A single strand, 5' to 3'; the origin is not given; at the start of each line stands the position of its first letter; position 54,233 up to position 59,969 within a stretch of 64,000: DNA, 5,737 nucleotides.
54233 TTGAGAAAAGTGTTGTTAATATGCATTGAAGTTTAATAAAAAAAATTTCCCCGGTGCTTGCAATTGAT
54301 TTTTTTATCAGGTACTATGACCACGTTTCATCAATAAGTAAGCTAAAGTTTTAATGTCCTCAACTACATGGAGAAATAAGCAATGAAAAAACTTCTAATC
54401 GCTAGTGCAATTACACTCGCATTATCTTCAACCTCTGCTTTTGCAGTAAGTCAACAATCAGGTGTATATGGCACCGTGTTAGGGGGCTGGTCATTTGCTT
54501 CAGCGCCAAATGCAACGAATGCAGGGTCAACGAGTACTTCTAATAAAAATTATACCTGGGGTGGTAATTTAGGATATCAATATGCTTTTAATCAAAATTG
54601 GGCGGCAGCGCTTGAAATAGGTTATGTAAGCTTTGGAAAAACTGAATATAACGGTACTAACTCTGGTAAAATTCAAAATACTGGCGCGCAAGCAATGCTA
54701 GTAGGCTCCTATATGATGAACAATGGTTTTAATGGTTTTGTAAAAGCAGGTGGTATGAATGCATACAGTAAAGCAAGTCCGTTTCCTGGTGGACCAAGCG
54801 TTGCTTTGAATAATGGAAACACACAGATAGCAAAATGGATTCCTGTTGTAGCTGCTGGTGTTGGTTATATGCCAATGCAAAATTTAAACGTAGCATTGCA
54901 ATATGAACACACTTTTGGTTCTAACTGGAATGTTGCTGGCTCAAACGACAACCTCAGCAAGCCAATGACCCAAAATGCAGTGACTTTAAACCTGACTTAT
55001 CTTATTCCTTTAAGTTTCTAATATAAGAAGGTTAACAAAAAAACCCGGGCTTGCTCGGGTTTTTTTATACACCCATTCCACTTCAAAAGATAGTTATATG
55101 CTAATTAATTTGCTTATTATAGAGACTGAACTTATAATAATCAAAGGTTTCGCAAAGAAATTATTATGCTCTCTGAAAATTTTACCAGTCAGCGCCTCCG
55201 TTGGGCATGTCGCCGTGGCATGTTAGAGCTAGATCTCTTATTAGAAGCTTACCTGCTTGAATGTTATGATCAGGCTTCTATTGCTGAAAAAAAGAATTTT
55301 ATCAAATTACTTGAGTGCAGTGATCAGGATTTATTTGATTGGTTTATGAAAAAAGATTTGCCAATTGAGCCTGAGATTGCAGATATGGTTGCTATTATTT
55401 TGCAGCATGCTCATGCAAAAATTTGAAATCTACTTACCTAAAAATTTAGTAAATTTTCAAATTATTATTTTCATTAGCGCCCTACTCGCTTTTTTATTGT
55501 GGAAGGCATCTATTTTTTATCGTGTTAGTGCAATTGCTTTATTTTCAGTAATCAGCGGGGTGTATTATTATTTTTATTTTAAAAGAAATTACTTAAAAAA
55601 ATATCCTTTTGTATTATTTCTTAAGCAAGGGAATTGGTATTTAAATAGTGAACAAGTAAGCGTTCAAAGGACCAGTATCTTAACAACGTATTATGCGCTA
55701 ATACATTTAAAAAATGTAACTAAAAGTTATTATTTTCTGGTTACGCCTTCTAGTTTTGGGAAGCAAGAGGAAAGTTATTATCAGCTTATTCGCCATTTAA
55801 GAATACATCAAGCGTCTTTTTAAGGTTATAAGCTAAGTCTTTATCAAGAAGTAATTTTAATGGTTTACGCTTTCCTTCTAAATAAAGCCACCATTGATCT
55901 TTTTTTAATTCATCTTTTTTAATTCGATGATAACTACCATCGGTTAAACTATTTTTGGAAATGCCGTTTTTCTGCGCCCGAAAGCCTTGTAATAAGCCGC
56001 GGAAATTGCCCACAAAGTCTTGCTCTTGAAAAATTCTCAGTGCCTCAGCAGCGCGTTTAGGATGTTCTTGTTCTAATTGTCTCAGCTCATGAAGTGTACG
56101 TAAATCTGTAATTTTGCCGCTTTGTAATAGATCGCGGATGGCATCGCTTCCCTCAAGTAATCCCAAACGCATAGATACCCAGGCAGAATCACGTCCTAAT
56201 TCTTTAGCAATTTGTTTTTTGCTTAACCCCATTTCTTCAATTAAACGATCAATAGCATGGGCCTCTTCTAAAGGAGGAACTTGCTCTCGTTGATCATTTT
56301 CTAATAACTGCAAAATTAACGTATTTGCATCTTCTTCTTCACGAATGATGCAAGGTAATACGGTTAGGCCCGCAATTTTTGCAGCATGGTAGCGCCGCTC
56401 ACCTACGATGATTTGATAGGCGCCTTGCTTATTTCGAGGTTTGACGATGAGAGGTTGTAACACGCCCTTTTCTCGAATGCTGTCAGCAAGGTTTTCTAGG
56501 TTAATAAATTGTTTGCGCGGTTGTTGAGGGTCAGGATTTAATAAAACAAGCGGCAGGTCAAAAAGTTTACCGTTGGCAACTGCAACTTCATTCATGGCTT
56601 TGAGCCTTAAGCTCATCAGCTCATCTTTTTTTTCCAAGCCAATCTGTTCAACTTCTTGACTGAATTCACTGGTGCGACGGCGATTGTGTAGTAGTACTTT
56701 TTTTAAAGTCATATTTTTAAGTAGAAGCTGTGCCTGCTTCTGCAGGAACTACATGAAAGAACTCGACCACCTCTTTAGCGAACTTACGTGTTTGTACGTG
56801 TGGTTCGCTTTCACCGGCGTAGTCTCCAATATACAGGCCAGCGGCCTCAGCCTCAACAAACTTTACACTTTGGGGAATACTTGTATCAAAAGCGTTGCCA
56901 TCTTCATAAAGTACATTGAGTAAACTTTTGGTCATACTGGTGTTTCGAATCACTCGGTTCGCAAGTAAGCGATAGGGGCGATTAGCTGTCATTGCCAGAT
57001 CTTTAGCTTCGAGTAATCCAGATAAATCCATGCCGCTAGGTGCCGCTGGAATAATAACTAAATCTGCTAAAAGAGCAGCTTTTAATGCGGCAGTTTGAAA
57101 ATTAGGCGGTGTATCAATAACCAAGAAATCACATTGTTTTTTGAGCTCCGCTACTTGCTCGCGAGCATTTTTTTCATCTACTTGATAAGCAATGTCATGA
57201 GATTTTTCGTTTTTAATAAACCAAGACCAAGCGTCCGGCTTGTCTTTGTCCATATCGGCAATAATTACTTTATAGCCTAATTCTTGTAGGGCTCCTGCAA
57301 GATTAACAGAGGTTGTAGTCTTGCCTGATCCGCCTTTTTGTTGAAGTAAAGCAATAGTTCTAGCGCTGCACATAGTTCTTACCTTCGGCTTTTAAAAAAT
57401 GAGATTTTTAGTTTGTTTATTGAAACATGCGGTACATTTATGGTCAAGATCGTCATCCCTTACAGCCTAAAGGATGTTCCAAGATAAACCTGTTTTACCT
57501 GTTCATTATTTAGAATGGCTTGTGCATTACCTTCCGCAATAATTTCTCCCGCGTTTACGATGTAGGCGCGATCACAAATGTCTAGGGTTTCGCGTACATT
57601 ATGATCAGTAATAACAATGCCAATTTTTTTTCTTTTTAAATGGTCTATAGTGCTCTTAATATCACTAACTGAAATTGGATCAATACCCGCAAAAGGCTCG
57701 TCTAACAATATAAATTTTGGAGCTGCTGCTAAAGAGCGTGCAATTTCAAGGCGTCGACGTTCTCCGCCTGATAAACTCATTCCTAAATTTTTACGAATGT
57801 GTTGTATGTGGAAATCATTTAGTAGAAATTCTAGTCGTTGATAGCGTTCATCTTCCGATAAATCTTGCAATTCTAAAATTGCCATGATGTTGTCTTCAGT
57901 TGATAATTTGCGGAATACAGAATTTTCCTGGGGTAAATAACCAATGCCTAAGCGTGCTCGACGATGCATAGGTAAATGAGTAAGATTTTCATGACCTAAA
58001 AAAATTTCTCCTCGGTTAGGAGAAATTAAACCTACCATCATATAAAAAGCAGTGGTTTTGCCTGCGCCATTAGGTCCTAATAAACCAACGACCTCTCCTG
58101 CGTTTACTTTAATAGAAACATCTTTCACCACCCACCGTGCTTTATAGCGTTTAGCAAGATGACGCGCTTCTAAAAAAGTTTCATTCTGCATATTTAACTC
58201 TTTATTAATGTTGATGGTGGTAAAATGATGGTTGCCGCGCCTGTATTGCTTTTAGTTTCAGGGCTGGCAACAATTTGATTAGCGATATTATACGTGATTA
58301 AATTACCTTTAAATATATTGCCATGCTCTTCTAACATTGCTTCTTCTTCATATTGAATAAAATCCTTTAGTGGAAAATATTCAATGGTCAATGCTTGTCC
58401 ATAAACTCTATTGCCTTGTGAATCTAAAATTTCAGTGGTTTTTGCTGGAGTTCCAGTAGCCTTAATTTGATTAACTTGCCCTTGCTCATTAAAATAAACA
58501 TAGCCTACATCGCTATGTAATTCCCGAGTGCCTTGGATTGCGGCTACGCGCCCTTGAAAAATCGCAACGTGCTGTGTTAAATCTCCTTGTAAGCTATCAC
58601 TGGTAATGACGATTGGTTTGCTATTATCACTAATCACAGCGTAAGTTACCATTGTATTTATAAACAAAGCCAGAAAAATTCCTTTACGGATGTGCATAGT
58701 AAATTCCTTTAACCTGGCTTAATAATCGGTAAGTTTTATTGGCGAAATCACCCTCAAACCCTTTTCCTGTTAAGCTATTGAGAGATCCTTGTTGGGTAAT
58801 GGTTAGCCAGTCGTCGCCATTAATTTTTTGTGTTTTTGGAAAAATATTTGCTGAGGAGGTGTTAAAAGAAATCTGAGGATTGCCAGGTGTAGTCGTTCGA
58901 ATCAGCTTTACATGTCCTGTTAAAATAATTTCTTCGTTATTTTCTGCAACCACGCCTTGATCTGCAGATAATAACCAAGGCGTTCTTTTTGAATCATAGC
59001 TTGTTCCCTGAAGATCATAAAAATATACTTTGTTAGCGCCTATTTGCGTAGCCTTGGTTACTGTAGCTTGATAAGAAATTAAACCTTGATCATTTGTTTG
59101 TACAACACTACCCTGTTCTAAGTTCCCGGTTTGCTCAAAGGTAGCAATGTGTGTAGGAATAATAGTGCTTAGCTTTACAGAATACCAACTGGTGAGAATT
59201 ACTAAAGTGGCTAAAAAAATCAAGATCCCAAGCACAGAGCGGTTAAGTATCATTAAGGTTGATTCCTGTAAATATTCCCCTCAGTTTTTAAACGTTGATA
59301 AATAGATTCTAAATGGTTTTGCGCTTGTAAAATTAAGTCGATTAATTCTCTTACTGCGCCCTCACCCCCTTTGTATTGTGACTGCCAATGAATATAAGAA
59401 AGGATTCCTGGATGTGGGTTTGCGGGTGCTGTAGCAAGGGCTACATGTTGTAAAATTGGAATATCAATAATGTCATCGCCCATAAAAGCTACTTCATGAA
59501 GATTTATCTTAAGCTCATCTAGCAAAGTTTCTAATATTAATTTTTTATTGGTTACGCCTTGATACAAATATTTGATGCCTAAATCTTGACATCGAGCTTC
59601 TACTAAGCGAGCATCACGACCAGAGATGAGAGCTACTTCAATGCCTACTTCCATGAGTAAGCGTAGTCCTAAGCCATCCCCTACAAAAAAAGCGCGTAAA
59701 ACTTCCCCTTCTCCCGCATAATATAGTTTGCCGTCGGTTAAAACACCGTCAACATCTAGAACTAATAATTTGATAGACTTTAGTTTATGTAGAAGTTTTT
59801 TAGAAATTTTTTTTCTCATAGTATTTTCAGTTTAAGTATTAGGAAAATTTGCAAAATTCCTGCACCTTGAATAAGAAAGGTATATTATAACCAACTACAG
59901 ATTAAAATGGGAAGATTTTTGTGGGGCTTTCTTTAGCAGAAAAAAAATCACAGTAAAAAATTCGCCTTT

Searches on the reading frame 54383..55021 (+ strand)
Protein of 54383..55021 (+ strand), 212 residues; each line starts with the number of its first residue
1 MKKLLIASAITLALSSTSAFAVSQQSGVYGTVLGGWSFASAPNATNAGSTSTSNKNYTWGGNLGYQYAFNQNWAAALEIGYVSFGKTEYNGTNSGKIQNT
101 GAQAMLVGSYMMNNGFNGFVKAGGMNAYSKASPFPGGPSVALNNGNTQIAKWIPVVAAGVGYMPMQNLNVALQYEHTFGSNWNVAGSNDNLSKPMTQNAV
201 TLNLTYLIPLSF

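Call 7: search_protein_families(library=pfam, proteins=[window:54383-55021:+])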
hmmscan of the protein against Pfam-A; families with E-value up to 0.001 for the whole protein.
window:54383-55021:+ (212 aa): 2 families
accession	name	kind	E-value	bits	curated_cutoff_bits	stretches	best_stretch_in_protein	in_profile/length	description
PF13505.12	OMP_b-brl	-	6.6e-12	46.4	28.7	1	8-206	2-173/175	Outer membrane protein beta-barrel domain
PF01389.23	OmpA_membrane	-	1.6e-11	44.7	21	1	28-190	6-158/180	OmpA-like transmembrane domain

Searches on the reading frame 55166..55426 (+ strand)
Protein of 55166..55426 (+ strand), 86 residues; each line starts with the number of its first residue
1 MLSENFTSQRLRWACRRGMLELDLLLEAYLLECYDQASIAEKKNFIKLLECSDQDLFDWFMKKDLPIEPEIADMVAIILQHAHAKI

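Call 68: search_protein_families(library=pfam, proteins=[window:55166-55426:+], max_evalue=0.01)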
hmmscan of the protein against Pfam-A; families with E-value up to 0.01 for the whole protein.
window:55166-55426:+ (86 aa): 1 family
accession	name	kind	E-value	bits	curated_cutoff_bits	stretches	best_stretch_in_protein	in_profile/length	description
PF03937.21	Sdh5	-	6.3e-24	84.1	27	1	9-81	1-75/76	Flavinator of succinate dehydrogenase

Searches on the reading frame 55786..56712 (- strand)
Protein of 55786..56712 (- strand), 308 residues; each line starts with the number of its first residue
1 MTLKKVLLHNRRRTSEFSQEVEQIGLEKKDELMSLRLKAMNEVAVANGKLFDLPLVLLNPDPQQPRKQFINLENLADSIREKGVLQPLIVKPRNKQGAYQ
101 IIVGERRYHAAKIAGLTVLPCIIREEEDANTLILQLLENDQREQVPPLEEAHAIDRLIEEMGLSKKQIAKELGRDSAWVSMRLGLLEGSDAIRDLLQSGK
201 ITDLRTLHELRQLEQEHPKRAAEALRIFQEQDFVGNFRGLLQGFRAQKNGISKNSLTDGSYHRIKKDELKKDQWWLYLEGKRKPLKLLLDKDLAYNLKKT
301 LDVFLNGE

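Call 7: search_protein_families(library=pfam, proteins=[window:55786-56712:-])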
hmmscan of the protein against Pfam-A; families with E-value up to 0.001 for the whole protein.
window:55786-56712:- (308 aa): 3 families
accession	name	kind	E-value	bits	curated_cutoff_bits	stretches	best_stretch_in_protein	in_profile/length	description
PF02195.25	ParB_N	-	8.7e-25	87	26.3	1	52-139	5-93/95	ParB N-terminal domain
PF08535.16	KorB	-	9.3e-16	58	22.3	1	162-224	3-65/89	KorB domain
PF17762.8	HTH_ParB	-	4.4e-11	43.3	22.6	1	144-210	2-70/102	ParB HTH domain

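Call 76: search_dna_similar(query=window:55786-56712:-, collection=plasmids, mode=protein, max_rows=12)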
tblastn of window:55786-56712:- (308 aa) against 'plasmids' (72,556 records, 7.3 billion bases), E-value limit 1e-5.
Records with a match: 4712; places in all: 5074; records where one place covers at least 80% of the query: 7.
Best place of each record, by identity: <60% 4712.
By first word of the organism name: Klebsiella 822; Acinetobacter 428; Pseudomonas 328; Escherichia 326; Streptomyces 284; Salmonella 252; uncultured 133; Citrobacter 127; Enterobacter 98; Xanthomonas 90; and 281 more.
By predicted mobility (MOB-suite, as given by PLSDB): conjugative 2451; non-mobilizable 1635; mobilizable 626.
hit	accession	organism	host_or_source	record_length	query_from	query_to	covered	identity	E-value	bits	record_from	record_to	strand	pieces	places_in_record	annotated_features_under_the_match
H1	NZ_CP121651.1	Bradyrhizobium sp. CB82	Stylosanthes guianensis,cell culture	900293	13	269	83%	32.5%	7e-15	82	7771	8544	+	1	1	ParB/RepB/Spo0J family partition protein | ParA family protein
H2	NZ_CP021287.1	Legionella pneumophila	Homo sapiens,human lung tissue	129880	44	278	76%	35.0%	3e-26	115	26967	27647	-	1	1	ParB/RepB/Spo0J family partition protein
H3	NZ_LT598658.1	Legionella pneumophila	Homo sapiens,clinical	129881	44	278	76%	35.0%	3e-26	115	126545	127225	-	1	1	ParB/RepB/Spo0J family partition protein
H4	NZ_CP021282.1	Legionella pneumophila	Homo sapiens,human lung tissue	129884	44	278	76%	35.0%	3e-26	115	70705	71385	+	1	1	ParB/RepB/Spo0J family partition protein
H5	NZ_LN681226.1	Legionella hackeliae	-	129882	44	278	76%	35.0%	3e-26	115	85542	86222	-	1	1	ParB/RepB/Spo0J family partition protein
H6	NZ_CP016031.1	Legionella pneumophila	Isolate,clinical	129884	44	278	76%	35.0%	3e-26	115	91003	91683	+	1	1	ParB/RepB/Spo0J family partition protein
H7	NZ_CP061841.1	Legionella pneumophila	pure culture,drinking water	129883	44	278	76%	35.0%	3e-26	115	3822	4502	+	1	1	ParB/RepB/Spo0J family partition protein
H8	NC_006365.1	Legionella pneumophila str. Paris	-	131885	44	278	76%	35.0%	3e-26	115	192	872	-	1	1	ParB/RepB/Spo0J family partition protein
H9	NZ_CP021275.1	Legionella pneumophila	Homo sapiens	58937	44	278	76%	35.0%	4e-26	115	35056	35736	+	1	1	ParB/RepB/Spo0J family partition protein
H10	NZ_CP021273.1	Legionella pneumophila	Homo sapiens,sputum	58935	44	278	76%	35.0%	4e-26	115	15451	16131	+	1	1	ParB/RepB/Spo0J family partition protein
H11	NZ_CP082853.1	Legionella anisa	-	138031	53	278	73%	35.5%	6e-26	115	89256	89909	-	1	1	ParB/RepB/Spo0J family partition protein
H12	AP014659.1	Bradyrhizobium diazoefficiens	-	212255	13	271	84%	30.9%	6e-15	82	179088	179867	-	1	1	parB-like partition protein | ATPase involved in chromosome partitioning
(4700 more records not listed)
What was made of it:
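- ParB is at most 35% identical to any plasmid ParB (call 76).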

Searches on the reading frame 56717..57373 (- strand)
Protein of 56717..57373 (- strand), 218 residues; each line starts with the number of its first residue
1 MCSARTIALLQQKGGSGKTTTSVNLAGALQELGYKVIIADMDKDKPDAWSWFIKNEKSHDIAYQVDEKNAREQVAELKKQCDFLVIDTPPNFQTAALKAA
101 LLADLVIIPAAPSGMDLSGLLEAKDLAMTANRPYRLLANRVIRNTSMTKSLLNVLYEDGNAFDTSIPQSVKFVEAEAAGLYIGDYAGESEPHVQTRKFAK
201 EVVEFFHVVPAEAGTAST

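Call 14: search_protein_families(library=ncbifam, proteins=[window:56717-57373:-])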
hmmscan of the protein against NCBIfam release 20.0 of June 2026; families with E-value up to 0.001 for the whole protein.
window:56717-57373:- (218 aa): 16 families
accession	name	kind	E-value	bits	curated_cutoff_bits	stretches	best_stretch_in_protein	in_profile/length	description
NF041546.1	ParA_partition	equivalog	8e-38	130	180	1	6-201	1-203/203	ParA family partition ATPase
TIGR01969.1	minD_arch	subfamily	1.3e-12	47.4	201.75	1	5-42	1-38/251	cell division ATPase MinD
TIGR01968.1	minD_bact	equivalog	6.1e-12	45.4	212.9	1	6-42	3-39/261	septum site-determining protein MinD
TIGR03453.1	partition_RepA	equivalog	6.1e-11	41.8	348.45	1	6-43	106-143/387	plasmid partitioning protein RepA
TIGR03371.1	cellulose_yhjQ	equivalog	1.1e-09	38.2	157.85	1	5-44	2-41/246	cellulose biosynthesis protein BcsQ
TIGR01007.1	eps_fam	subfamily_domain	1.9e-08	34.1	108.05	1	6-58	19-71/204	polysaccharide biosynthesis tyrosine autokinase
NF010443.0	PRK13869.1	subfamily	6.6e-07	28.4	446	1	6-43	123-160/405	plasmid-partitioning protein RepA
NF047398.1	AAA_KGGVGR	domain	1.8e-06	28.4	90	1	5-112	3-101/190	KGGVGR-motif variant AAA ATPase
NF008079.0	PRK10818.1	equivalog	1.9e-06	27.4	508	0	4-42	2-40/270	septum site-determining protein MinD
NF041283.1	PrgP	equivalog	1.3e-05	24.7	400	0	4-44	2-43/297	ParA superfamily DNA segregation protein PrgP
NF041136.1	MrpORP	equivalog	1.4e-05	24.6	450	1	6-49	7-50/365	iron-sulfur cluster carrier protein MrpORP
TIGR01287.1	nifH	equivalog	1.9e-05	24.1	394.35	1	11-69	6-63/275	nitrogenase iron protein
NF008669.0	PRK11670.1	equivalog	2e-05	23.7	348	1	7-44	110-147/369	iron-sulfur cluster carrier protein ApbC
NF009701.0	PRK13230.1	subfamily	0.00026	20.1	350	1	11-49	7-44/291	nitrogenase reductase-like protein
NF010259.0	PRK13705.1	equivalog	0.00058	18.9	725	0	6-43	108-145/388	plasmid-partitioning protein SopA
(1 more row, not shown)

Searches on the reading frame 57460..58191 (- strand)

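Call 14: search_protein_families(library=ncbifam, proteins=[window:57460-58191:-])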
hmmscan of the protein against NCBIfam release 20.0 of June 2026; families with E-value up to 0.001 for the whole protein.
window:57460-58191:- (243 aa): 188 families (the best 25 are shown)
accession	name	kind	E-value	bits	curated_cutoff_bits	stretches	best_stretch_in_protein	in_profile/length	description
TIGR04406.1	LPS_export_lptB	equivalog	1.7e-114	381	240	1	7-243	2-239/239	LPS export ABC transporter ATP-binding protein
NF008144.0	PRK10895.1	equivalog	2.5e-106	354.6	381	1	7-243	4-241/241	LPS export ABC transporter ATP-binding protein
TIGR01188.1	drrA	subfamily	5.6e-52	176.9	312.45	1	14-226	1-211/302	daunorubicin resistance ABC transporter, ATP-binding protein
TIGR03410.1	urea_trans_UrtE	equivalog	1.6e-48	165.2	285.8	1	7-234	1-226/230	urea ABC transporter ATP-binding subunit UrtE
NF008449.1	PRK11300.1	equivalog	5.5e-41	140.5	362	1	4-239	3-254/255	high-affinity branched-chain amino acid ABC transporter ATP-binding protein LivG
NF040840.2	tungstate_WtpC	equivalog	6.6e-41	140.7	440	1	7-235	2-227/347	tungstate ABC transporter ATP-binding protein WtpC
TIGR03864.1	PQQ_ABC_ATP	hypoth_equivalog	8.4e-41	140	302.25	1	7-235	2-228/236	ABC transporter, ATP-binding subunit, PQQ-dependent alcohol dehydrogenase system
NF033858.1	ABC2_perm_RbbA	equivalog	1.4e-40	139.1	1050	1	3-233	263-491/909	ribosome-associated ATPase/putative transporter RbbA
NF010060.0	PRK13537.1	equivalog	3.1e-39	134.7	521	1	5-230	14-237/314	nodulation factor ABC transporter ATP-binding protein NodI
TIGR03740.1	galliderm_ABC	subfamily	3.7e-39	134.7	309.75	1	7-226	1-211/223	lantibiotic protection ABC transporter ATP-binding subunit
NF010068.0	PRK13548.1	equivalog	4.7e-39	134.1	261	1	4-236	3-240/261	heme ABC transporter ATP-binding protein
TIGR01186.1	proV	subfamily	5.1e-39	134.4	326.6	1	20-230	7-221/363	betaine/proline/choline family ABC transporter ATP-binding protein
TIGR03265.1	PhnT2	equivalog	1.4e-38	133.1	457.7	1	5-231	3-227/353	putative 2-aminoethylphosphonate ABC transporter ATP-binding protein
TIGR00968.1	3a0106s01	subfamily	1.4e-38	132.8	342.75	1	11-231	5-223/237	sulfate ABC transporter ATP-binding protein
TIGR03411.1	urea_trans_UrtD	equivalog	2.2e-38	132.3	304.1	1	7-239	3-242/242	urea ABC transporter ATP-binding protein UrtD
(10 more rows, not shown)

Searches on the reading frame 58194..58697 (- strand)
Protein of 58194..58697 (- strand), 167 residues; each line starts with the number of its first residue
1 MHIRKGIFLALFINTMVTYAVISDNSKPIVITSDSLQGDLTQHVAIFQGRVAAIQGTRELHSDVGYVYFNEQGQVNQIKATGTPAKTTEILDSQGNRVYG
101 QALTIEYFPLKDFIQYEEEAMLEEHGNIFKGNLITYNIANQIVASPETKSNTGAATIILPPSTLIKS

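Call 14: search_protein_families(library=ncbifam, proteins=[window:58194-58697:-])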
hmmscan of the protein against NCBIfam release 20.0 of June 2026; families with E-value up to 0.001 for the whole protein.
window:58194-58697:- (167 aa): 2 families
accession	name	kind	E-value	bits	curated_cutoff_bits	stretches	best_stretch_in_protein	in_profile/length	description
TIGR03002.1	outer_YhbN_LptA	equivalog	3.5e-28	98.3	71.7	1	22-161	3-141/142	lipopolysaccharide transport periplasmic protein LptA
NF008143.0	PRK10894.1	equivalog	4e-15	55.6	234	1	10-164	17-169/184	lipopolysaccharide ABC transporter substrate-binding protein LptA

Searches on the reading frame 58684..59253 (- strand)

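Call 14: search_protein_families(library=ncbifam, proteins=[window:58684-59253:-])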
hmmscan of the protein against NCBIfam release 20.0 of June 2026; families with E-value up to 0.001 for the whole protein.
window:58684-59253:- (189 aa): 2 families
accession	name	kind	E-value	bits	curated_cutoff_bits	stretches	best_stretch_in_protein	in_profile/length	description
TIGR04409.1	LptC_YrbK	equivalog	8.1e-25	87.4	38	1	10-185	4-180/180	LPS export ABC transporter periplasmic protein LptC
NF008142.0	PRK10893.1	equivalog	3.6e-07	29.9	230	1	11-185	11-183/192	LPS export ABC transporter periplasmic protein LptC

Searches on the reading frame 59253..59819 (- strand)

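Call 14: search_protein_families(library=ncbifam, proteins=[window:59253-59819:-])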
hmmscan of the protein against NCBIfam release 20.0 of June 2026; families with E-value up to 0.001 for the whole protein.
window:59253-59819:- (188 aa): 10 families
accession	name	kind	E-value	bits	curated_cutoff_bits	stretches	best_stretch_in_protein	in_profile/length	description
NF007019.0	PRK09484.1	equivalog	2.8e-57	193.4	208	1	4-172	13-181/187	3-deoxy-manno-octulosonate-8-phosphatase KdsC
TIGR01670.1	KdsC-phosphatas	subfamily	8.8e-51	171.9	106.95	1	16-168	1-153/154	3-deoxy-D-manno-octulosonate 8-phosphate phosphatase, YrbI family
NF058599.1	KDN-9-PPhBT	equivalog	3.5e-39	134.4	180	1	16-165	2-151/152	3-deoxy-D-glycero-D-galacto-nonulopyranosonate 9-phosphatase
TIGR02726.1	phenyl_P_delta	equivalog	8.8e-31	107.4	281.95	1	12-175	3-166/169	phenylphosphate carboxylase subunit delta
TIGR01662.1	HAD-SF-IIIA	subfamily_domain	1.4e-09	38.1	44.6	1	17-130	1-135/141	HAD-IIIA family hydrolase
NF002245.0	PRK01158.1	equivalog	4.2e-09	36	198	1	90-160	156-226/233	phosphoglycolate phosphatase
TIGR01487.1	Pglycolate_arch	equivalog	1e-06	28.8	122.75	0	89-156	145-212/215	phosphoglycolate phosphatase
TIGR00099.1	Cof-subfamily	subfamily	1.6e-05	24.6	137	1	90-145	187-242/256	Cof-type HAD-IIB family hydrolase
TIGR01491.1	HAD-SF-IB-PSPlk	hypoth_equivalog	3.2e-05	23.7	151.9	0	88-131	144-187/201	phosphoserine phosphatase-like hydrolase, archaeal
TIGR01511.1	ATPase-IB1_Cu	subfamily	0.00075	18.5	397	0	53-131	379-452/542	copper-translocating P-type ATPase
